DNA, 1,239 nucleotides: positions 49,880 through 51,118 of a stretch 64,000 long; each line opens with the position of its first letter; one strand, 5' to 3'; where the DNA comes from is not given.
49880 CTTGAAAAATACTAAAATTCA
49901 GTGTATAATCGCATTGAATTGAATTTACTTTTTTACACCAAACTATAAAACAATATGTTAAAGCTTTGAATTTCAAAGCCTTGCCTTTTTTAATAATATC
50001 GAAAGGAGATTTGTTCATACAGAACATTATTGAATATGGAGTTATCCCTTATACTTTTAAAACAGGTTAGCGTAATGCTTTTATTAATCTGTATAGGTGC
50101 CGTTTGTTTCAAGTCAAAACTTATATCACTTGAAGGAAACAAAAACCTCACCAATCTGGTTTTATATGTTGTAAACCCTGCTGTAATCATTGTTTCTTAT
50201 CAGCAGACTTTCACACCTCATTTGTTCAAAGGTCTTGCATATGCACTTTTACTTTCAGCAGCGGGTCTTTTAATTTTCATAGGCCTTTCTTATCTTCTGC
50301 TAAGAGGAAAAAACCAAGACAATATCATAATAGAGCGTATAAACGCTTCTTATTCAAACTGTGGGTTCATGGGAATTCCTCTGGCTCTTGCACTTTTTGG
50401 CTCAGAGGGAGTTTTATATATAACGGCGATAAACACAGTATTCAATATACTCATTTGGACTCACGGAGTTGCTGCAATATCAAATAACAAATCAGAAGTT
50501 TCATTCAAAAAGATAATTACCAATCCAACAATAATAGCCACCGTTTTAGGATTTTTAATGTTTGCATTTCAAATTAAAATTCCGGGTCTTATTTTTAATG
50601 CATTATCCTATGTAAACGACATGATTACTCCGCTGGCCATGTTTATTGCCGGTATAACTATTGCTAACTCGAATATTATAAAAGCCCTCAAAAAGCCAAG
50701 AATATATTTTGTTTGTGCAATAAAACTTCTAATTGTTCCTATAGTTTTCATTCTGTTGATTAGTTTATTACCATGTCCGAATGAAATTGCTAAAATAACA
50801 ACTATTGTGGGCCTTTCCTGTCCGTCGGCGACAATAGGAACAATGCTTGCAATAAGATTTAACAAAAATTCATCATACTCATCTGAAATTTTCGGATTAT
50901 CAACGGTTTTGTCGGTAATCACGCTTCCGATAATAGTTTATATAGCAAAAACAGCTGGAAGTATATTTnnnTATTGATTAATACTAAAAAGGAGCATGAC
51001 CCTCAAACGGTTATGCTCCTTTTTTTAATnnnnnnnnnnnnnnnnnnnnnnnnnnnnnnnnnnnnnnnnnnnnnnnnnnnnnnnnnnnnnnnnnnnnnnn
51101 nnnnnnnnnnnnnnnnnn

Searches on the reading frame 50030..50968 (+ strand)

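Call 41: search_protein_families(library=pfam, proteins=[window:50030-50968:+], max_evalue=0.001)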
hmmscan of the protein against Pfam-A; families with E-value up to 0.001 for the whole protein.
window:50030-50968:+ (313 aa): 1 family
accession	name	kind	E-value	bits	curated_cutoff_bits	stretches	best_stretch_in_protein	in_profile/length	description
PF03547.23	Mem_trans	-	2.8e-27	95.7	25.7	1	12-302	5-342/343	Membrane transport protein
